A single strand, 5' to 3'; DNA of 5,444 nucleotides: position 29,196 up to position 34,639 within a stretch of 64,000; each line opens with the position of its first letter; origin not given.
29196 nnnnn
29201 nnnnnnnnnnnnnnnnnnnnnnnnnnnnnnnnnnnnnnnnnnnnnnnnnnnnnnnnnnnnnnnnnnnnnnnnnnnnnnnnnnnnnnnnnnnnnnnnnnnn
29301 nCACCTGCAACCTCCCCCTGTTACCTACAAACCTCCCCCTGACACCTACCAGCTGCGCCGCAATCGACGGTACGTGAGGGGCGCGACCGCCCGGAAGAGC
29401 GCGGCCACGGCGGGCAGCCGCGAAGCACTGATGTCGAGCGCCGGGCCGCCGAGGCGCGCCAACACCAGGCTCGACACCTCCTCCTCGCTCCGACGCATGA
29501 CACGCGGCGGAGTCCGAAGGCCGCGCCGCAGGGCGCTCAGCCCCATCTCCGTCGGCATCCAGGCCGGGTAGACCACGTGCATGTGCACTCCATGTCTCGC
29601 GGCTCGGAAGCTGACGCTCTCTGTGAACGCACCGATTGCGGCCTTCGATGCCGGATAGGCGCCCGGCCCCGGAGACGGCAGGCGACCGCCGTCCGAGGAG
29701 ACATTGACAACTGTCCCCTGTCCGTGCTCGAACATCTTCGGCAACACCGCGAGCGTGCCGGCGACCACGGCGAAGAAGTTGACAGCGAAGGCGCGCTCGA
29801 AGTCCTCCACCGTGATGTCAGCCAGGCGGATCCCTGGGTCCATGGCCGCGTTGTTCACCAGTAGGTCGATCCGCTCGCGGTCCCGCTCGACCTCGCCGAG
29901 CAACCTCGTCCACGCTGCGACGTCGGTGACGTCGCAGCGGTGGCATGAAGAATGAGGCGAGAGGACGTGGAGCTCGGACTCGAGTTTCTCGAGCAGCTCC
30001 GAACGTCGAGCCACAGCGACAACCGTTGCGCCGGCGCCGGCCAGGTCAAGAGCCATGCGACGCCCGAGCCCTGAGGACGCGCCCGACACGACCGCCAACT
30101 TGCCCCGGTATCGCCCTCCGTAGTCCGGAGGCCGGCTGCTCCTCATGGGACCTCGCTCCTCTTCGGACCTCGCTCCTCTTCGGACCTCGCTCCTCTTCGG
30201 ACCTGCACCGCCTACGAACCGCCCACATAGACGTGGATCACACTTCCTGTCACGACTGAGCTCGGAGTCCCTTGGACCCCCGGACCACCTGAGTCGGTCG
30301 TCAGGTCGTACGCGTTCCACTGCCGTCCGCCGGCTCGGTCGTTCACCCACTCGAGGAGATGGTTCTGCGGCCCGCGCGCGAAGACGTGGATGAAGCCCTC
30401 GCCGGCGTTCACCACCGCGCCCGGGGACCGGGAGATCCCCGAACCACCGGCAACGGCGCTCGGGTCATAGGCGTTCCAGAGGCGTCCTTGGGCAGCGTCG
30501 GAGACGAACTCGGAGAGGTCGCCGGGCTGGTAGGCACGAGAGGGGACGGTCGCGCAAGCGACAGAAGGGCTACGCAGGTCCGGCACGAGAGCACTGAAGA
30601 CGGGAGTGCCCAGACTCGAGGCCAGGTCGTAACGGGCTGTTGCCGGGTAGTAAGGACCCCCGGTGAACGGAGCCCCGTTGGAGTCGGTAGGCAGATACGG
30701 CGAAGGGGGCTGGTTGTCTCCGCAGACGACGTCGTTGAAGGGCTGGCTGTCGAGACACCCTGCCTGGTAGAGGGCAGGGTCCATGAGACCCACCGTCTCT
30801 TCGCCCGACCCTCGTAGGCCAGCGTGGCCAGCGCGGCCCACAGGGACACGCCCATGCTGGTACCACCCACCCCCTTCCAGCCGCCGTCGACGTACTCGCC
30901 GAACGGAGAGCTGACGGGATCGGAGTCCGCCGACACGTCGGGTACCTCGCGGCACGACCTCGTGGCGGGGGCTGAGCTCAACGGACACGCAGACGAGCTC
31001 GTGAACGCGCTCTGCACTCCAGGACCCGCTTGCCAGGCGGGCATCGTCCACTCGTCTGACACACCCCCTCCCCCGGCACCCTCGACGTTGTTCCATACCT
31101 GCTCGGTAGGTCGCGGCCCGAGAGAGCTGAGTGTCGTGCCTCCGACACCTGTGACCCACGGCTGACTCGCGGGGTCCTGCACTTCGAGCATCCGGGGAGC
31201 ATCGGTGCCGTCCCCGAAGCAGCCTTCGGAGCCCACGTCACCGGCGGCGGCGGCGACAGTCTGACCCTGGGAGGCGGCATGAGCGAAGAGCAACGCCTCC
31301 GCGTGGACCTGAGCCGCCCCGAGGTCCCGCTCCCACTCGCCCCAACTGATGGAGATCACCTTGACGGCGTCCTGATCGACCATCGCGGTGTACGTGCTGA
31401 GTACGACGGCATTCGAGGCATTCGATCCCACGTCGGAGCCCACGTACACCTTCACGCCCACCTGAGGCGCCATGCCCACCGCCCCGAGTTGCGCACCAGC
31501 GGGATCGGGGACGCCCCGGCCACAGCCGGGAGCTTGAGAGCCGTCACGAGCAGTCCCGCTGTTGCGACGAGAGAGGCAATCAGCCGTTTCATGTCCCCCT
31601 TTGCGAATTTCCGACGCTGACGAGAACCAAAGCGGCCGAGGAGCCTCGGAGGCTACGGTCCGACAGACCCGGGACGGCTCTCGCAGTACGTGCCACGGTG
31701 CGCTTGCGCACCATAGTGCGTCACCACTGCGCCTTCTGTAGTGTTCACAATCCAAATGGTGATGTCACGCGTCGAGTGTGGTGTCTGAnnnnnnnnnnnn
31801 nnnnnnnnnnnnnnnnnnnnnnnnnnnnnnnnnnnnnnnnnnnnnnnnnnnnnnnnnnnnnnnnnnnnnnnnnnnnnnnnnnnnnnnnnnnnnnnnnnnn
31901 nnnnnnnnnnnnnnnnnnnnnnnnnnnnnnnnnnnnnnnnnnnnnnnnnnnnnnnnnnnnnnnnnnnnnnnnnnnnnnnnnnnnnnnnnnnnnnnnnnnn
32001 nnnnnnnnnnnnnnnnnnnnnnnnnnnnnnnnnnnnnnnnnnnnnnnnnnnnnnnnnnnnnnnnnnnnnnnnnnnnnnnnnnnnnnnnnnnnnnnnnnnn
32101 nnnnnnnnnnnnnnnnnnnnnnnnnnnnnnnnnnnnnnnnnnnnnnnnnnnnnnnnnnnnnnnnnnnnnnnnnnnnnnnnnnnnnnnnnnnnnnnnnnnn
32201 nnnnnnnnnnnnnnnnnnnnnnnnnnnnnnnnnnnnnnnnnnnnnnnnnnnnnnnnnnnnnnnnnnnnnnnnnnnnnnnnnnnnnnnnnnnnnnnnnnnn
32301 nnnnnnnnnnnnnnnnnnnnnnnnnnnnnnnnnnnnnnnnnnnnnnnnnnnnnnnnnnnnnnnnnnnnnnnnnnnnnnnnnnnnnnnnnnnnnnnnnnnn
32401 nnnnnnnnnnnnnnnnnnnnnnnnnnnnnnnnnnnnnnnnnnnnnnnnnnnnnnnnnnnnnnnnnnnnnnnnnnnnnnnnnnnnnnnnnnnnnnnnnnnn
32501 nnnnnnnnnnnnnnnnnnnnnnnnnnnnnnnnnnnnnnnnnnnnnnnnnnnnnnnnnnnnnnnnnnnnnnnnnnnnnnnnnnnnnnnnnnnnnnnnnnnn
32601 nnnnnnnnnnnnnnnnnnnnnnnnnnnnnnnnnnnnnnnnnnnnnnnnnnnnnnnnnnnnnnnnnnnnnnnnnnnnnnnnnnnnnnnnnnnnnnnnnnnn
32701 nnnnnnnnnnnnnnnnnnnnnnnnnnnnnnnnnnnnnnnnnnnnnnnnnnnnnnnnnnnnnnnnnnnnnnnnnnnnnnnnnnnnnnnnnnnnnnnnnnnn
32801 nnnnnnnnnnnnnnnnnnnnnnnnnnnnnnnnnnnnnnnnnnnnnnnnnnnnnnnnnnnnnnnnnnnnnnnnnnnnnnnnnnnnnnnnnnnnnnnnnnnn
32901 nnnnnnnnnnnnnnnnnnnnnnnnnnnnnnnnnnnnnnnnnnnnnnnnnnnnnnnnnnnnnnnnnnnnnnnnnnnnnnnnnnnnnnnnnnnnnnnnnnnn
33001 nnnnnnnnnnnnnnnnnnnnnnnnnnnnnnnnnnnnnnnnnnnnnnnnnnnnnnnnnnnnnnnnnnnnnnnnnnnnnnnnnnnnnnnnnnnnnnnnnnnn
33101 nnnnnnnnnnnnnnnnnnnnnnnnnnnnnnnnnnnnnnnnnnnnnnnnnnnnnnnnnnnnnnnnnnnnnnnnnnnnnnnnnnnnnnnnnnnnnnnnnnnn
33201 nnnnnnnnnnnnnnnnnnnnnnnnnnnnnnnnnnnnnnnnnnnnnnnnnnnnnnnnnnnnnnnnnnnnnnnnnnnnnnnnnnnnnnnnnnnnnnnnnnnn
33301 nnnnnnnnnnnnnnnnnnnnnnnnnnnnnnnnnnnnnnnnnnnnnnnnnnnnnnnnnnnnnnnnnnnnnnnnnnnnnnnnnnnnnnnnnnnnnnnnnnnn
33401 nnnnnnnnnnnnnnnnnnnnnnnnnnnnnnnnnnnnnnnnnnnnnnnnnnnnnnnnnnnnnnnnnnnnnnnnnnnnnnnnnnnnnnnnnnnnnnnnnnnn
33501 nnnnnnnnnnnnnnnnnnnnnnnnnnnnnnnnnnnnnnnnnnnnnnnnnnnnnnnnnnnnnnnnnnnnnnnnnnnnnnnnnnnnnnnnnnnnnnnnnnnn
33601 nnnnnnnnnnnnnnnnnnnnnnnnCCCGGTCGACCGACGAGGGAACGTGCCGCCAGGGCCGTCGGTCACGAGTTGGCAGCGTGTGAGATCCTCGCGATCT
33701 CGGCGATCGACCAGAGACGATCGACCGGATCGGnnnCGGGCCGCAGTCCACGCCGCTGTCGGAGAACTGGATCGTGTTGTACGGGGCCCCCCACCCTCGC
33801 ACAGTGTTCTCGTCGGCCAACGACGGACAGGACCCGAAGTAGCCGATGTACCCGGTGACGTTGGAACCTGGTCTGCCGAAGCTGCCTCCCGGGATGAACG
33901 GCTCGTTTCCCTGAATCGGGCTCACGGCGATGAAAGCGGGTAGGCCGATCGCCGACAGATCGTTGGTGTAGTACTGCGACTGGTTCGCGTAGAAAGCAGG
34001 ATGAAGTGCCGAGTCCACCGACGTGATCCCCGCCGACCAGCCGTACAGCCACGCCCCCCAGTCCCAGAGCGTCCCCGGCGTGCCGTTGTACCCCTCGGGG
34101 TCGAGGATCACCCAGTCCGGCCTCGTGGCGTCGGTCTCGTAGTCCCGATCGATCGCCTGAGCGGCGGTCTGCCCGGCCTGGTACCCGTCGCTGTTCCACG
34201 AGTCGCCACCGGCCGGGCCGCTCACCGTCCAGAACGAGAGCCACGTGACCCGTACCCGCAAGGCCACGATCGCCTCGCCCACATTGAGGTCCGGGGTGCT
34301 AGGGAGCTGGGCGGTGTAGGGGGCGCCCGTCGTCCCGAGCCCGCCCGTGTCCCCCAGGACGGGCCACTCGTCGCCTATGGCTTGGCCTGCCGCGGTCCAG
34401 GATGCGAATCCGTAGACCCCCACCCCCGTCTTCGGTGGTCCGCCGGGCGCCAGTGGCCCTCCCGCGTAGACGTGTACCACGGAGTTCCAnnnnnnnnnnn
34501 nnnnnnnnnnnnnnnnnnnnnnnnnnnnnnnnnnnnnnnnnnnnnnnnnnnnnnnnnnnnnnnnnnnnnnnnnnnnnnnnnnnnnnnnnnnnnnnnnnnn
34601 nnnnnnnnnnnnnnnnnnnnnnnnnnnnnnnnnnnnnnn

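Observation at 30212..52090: Four paralogous secreted proteins share a WNxYDL...IHVY propeller module fused to different cell-surface enzyme domains, interleaved with a glycan locus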

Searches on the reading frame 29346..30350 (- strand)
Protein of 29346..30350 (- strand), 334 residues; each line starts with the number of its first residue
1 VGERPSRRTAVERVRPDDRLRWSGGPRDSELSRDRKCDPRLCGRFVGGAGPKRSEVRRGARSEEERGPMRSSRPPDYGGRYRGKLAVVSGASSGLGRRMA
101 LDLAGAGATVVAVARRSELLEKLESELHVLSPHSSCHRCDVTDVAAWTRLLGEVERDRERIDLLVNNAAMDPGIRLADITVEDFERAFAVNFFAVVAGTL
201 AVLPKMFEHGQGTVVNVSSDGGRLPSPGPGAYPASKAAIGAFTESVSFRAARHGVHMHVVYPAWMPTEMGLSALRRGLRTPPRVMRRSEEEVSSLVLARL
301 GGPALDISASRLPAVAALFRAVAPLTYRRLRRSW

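Call 19: search_protein_families(library=pfam, proteins=[window:29346-30350:-], max_evalue=0.001)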
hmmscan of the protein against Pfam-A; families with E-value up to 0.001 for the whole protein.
window:29346-30350:- (334 aa): 4 families
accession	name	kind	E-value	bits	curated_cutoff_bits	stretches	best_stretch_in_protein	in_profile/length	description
PF00106.31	adh_short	-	1.3e-46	159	26.6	1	84-270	1-187/195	short chain dehydrogenase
PF13561.12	adh_short_C2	-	3.4e-33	115.6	27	1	90-270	1-181/236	Enoyl-(Acyl carrier protein) reductase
PF08659.16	KR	-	7e-11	42.8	22.6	1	87-246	4-163/180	KR domain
PF01370.27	Epimerase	-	0.00073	19.5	20.9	0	87-219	2-115/240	NAD dependent epimerase/dehydratase family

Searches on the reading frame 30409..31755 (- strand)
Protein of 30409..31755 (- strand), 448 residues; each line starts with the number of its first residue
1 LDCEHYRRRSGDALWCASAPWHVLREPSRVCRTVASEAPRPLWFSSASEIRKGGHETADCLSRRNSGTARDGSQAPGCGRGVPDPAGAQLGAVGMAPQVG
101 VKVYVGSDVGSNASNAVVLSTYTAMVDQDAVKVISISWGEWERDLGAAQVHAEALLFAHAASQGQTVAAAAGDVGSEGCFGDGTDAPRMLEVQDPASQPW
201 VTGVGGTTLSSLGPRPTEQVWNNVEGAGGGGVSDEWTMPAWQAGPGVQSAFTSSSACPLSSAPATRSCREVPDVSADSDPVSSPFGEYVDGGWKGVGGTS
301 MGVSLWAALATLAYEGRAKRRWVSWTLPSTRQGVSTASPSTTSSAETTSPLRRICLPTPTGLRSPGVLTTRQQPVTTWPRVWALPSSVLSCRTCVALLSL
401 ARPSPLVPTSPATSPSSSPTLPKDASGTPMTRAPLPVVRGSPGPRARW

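Call 8: search_protein_families(library=pfam, proteins=[window:30409-31755:-], max_evalue=0.01)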
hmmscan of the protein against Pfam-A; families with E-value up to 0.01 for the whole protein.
window:30409-31755:- (448 aa): 1 family
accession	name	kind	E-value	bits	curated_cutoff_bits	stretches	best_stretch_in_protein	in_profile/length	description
PF00082.27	Peptidase_S8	-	1.7e-08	34.6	21.8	1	91-319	73-259/288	Subtilase family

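Call 9: search_protein_families(library=ncbifam, proteins=[window:30409-31755:-], max_evalue=0.01)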
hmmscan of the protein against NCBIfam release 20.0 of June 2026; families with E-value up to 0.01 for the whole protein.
window:30409-31755:- (448 aa): 0 families

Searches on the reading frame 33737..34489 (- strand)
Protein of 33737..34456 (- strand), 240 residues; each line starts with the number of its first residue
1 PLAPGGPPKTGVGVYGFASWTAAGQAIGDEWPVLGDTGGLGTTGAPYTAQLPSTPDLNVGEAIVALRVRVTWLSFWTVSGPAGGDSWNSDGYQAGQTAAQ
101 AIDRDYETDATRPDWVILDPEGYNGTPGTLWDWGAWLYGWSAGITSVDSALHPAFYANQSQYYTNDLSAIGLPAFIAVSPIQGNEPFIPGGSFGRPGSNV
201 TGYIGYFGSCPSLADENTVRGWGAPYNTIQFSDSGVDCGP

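Call 11: search_protein_families(library=pfam, proteins=[window:33737-34456:-], max_evalue=10)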
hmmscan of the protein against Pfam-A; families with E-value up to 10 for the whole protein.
seq(240 aa): 0 families

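Call 44: search_solved_structures(query=A2, max_evalue=10)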
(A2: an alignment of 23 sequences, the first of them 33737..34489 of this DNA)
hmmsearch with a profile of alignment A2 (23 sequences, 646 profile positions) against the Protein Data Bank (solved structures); distinct sequences matched with E-value up to 10: 0.
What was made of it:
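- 33737..34456 (-): prop1 C-terminal domain, with alternating beta/alpha elements and an invariant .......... motif; possible TIM-barrel glycosidase, unproven. No Pfam or PDB sequence hit (calls 11, 44).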

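Call 49: predict_structure(alignment_id=A2)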
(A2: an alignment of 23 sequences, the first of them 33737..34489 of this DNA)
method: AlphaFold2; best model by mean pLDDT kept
length: 251 residues; sequences in the alignment: 23
mean_pLDDT: 60.2   pTM: 0.66
mean pLDDT of the five models: 60.2, 57.8, 55.6, 54.4, 53.0
residues with pLDDT >= 90: 5; 70-90: 97; 50-70: 54; < 50: 95
segments of 3 or more residues with pLDDT < 50: 1-25, 188-251
pLDDT, mean of each block of 10 residues (from residue 1): 28 37 53 72 65 50 67 82 78 75 86 78 81 66 86 90 78 70 53 36 39 41 38 33 27 28
secondary structure, 60 per line:
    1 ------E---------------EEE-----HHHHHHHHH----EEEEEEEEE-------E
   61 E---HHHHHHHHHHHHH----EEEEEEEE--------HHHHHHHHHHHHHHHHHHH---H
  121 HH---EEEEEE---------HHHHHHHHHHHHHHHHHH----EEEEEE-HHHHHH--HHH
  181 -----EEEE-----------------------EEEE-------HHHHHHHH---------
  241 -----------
elements in order: E23-25 H31-39 E44-52 H65-77 E82-89 H98-116 E126-131 H141-158 E163-168 H170-175 E186-189 E213-216 H224-231
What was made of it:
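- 33737..34456 (-): AF2 pLDDT 60 (call 49).
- On Glycoside hydrolase (TIM-barrel) for the prop1 C-terminal domain: No Pfam or PDB sequence hit (calls 11, 44). pLDDT 60 with alternating beta/alpha elements (call 49).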

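Call 53: fold_search(model_id=the predicted structure, library=pdb)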
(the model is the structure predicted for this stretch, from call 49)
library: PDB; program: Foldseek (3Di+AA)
matches with E <= 10: 1461; with E <= 0.001: 0
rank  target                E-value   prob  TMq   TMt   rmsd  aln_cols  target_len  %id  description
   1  6caf                  1.8e-03  0.99  0.37  0.33   7.5       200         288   12  High Resolution Structure of Concanavalin B from Jack Bean (Canavalia ensiformis), A Chitinase-like Protein (released 2018-03-28)
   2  2nw0_A                3.4e-03  0.99  0.39  0.49   7.7       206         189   12  Crystal structure of a lysin (released 2006-12-05)
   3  3eoo_I                5.2e-03  0.97  0.36  0.32   6.8       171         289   14  2.9A crystal structure of methyl-isocitrate lyase from Burkholderia pseudomallei (released 2008-10-21)
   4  7xmh                  6.3e-03  0.97  0.37  0.33   7.0       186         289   12  Crystal structure of a rice class IIIb chitinase, Oschib2 (released 2023-05-03)
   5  2gft_A                7.1e-03  0.96  0.39  0.28   8.1       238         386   12  Crystal structure of the E263A nucleophile mutant of Bacillus licheniformis endo-beta-1,4-galactanase in complex with  (released 2006-06-13)
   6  1vs1_B                7.1e-03  0.82  0.29  0.28   7.5       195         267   12  Crystal structure of 3-deoxy-D-arabino-heptulosonate-7-phosphate synthase (DAHP synthase) from Aeropyrum pernix in com (released 2006-05-16)
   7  1ur0_B                7.6e-03  0.99  0.41  0.28   6.8       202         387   11  The structure of endo-beta-1,4-galactanase from Bacillus licheniformis in complex with two oligosaccharide products. (released 2004-10-20)
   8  3sim_A                7.6e-03  0.98  0.34  0.31   5.9       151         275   14  Crystallographic structure analysis of family 18 Chitinase from Crocus vernus (released 2011-07-06)
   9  4rl3_A                8.6e-03  0.97  0.32  0.30   4.9       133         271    9  Crystal Structure of the Catalytic Domain of a family GH18 Chitinase from fern, Peteris ryukyuensis (released 2015-10-14)
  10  9p2f_A                8.6e-03  0.69  0.29  0.21   8.3       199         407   14  Crystal structure of GH158(Pro) soaked with mixed linkage (G4G3G) oligosaccharide at 1.15 angstrom resolution (released 2026-03-11)
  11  4mf4_A                8.6e-03  0.66  0.28  0.27  10.6       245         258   14  Crystal structure of a HpcH/Hpal aldolase/citrate lyase family protein from Burkholderia cenocepacia J2315 (released 2013-09-04)
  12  2x0h_A                8.6e-03  0.47  0.23  0.12   8.7       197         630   13  BtGH84 Michaelis complex (released 2010-01-26)
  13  2uy3                  9.1e-03  0.95  0.38  0.35   7.0       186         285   13  ScCTS1_8-chlorotheophylline crystal structure (released 2007-04-24)
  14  2gft_B                9.7e-03  0.98  0.41  0.28   6.8       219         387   11  Crystal structure of the E263A nucleophile mutant of Bacillus licheniformis endo-beta-1,4-galactanase in complex with  (released 2006-06-13)
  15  3jug                  9.7e-03  0.98  0.37  0.32   6.3       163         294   15  Crystal structure of endo-beta-1,4-mannanase from the alkaliphilic Bacillus sp. N16-5 (released 2010-09-15)
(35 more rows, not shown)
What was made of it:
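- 33737..34456 (-): Weak Foldseek matches to GH18 and GH25 (call 53).
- On Glycoside hydrolase (TIM-barrel) for the prop1 C-terminal domain: The best Foldseek matches are E 2e-3 to GH18-like and GH25 lysins, TM 0.37-0.55 (call 53).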

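Call 62: find_homologous_proteins(query=window:33737-34453:-, max_evalue=0.001)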
Query window:33737-34453:- (239 aa): 71 proteins with E <= 0.001 among 1244 candidates.
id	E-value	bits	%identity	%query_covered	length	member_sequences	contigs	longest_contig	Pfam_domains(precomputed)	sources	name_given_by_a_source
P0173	7.1e-72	260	54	97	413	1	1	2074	-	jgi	-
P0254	1.5e-59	220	50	96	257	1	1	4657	-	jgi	jgi:hypothetical protein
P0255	3.7e-57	212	50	98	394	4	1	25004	-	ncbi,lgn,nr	ncbi:MAG: hypothetical protein IRZ10_10760 [Thermoflavifilum sp.]|nr:hypothetical protein [Thermofla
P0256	1.2e-56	211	47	94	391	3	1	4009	-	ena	-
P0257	1.7e-56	210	50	96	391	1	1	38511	-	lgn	-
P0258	4.9e-56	208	47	98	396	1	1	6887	-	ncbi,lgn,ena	-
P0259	7.7e-55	205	50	96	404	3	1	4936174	-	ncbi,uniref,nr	ncbi:hypothetical protein [Alicyclobacillus sp. ALC3]|uniref:hypothetical protein n=1 Tax=Alicycloba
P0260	1.7e-54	203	46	100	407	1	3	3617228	-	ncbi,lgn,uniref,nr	ncbi:hypothetical protein JI721_02945 [Alicyclobacillus cycloheptanicus]|uniref:Uncharacterized prot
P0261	5.8e-54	202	46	99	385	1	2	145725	-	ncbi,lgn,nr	ncbi:MAG: hypothetical protein K6U14_04695 [Firmicutes bacterium]|nr:hypothetical protein [Alicyclob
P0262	7.1e-54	201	48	96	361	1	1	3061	-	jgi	jgi:hypothetical protein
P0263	1.7e-53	200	48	96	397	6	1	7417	-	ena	-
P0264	9.3e-53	198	45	96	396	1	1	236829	-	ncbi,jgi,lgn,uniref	ncbi:hypothetical protein [Alicyclobacillus fodiniaquatilis]|jgi:hypothetical protein|uniref:ABC tra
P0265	1.4e-52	197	46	96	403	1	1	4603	-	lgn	-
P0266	2.2e-52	197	50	96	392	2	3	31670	-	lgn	-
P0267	2.7e-52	196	48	96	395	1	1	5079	-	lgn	-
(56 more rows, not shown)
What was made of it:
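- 33737..34456 (-): Homologues occur in Alicyclobacillus (call 62).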

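Call 63: find_encoding_contigs(protein=P0260, flank=8000, max_places=1)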
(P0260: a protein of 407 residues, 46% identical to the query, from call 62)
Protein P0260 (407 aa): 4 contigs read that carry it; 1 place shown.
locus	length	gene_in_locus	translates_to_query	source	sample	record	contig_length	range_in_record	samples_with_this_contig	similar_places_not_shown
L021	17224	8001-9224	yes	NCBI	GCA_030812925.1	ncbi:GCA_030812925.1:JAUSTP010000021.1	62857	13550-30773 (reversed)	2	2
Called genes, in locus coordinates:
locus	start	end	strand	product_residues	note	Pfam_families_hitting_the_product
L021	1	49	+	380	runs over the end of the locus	PF04471:Mrr_cat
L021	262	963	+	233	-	PF08378:NERD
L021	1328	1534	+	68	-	-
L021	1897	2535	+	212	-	PF00730:HhH-GPD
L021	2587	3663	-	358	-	-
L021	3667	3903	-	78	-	PF13560:HTH_31, PF12844:HTH_19, PF01381:HTH_3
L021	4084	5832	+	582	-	PF02384:N6_Mtase, PF07669:Eco57I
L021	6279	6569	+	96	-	PF20274:cREC_REC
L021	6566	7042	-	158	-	PF04542:Sigma70_r2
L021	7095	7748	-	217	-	PF13472:Lipase_GDSL_2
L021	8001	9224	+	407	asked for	-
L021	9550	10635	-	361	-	PF13691:Lactamase_B_4 (faint), PF23023:Anti-Pycsar_Apyc1, PF00753:Lactamase_B, PF12706:Lactamase_B_2 (weak)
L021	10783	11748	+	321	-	PF00389:2-Hacid_dh, PF02826:2-Hacid_dh_C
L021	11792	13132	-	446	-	PF01979:Amidohydro_1, PF07969:Amidohydro_3 (weak)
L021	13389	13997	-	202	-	PF00081:Sod_Fe_N, PF02777:Sod_Fe_C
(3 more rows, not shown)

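Call 64: find_encoding_contigs(protein=P0259, flank=8000, max_places=1)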
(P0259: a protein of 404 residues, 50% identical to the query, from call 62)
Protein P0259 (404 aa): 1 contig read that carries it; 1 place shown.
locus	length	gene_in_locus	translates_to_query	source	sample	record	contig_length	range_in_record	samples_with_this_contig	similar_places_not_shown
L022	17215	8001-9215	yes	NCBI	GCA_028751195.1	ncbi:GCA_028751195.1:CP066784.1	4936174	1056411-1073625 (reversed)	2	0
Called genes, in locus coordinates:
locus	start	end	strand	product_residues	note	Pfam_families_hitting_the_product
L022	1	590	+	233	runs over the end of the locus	PF00005:ABC_tran, PF13304:AAA_21 (faint)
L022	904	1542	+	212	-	PF00440:TetR_N, PF21256:TetR_C_5-like (weak)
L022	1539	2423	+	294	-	PF00005:ABC_tran, PF13304:AAA_21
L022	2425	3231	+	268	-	-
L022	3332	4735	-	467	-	PF00392:GntR, PF00155:Aminotran_1_2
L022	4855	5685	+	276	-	PF13714:PEP_mutase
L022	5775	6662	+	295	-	PF01073:3Beta_HSD, PF01370:Epimerase, PF04321:RmlD_sub_bind, PF05368:NmrA (weak), PF13460:NAD_binding_10, PF16363:GDP_Man_Dehyd (faint)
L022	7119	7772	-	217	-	PF00657:Lipase_GDSL (weak), PF13472:Lipase_GDSL_2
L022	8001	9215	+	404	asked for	-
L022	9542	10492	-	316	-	PF23023:Anti-Pycsar_Apyc1, PF00753:Lactamase_B (weak), PF12706:Lactamase_B_2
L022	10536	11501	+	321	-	PF00389:2-Hacid_dh, PF03446:NAD_binding_2 (faint), PF02826:2-Hacid_dh_C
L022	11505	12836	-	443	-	PF07969:Amidohydro_3 (faint), PF01979:Amidohydro_1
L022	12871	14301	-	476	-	-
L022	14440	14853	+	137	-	PF06305:LapA_dom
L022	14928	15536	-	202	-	PF00081:Sod_Fe_N, PF02777:Sod_Fe_C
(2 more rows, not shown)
